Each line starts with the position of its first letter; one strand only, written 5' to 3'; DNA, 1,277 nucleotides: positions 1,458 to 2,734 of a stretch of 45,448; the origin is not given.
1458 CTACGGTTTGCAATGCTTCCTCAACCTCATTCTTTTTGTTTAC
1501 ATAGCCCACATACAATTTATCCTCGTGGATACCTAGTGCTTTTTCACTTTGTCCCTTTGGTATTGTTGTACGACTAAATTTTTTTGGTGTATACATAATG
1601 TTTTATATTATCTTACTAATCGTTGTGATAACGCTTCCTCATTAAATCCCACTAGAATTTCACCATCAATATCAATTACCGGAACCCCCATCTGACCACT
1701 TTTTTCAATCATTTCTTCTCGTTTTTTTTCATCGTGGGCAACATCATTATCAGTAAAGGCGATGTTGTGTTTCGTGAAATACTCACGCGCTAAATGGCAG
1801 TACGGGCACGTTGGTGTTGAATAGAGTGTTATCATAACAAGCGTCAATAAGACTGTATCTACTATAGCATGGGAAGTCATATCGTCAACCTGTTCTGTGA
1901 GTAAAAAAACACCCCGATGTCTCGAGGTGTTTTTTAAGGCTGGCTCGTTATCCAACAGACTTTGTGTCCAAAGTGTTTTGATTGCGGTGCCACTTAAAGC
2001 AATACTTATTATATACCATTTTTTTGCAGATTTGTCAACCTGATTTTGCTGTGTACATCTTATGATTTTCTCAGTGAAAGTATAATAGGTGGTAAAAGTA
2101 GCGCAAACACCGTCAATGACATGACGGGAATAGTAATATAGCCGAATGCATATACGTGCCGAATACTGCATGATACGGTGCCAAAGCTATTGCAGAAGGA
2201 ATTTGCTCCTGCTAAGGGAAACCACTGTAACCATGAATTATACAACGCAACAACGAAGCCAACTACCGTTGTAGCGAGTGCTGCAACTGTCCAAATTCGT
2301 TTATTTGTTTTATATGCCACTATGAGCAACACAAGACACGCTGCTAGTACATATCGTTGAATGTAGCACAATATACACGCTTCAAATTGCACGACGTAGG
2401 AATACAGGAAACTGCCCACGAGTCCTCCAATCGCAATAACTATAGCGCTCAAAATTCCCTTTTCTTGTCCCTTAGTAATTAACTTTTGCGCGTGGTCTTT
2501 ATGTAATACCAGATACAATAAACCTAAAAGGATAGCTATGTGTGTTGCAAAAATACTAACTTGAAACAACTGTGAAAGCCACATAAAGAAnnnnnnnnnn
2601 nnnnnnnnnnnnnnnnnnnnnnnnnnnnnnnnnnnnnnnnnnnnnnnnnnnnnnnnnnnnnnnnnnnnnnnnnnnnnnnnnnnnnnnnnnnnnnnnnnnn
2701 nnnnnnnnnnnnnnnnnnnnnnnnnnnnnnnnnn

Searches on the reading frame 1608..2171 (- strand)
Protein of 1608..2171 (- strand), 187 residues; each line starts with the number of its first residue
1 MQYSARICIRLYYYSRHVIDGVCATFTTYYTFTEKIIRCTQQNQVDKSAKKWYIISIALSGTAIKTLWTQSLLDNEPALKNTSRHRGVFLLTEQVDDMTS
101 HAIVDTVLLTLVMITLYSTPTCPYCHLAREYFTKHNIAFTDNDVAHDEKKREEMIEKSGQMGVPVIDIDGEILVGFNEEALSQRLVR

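Call 55: search_protein_families(library=pfam, proteins=[window:1608-2171:-], max_evalue=0.00001)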
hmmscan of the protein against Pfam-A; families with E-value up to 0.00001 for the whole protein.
window:1608-2171:- (187 aa): 2 families
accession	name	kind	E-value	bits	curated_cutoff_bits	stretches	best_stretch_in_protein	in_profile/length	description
PF00462.30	Glutaredoxin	-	1.7e-17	63.8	22.9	1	114-171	1-58/60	Glutaredoxin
PF13417.12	GST_N_3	-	6.4e-07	30.1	22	1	116-174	1-58/75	Glutathione S-transferase, N-terminal domain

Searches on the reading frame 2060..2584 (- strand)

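Call 103: search_protein_families(library=pfam, proteins=[window:2060-2584:-], max_evalue=0.0001)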
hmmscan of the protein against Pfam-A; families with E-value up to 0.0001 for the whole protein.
window:2060-2584:- (174 aa): 1 family
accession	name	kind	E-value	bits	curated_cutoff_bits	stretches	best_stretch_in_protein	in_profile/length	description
PF02600.21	DsbB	-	2.2e-10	41.6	22.1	1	45-164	6-142/148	Disulfide bond formation protein DsbB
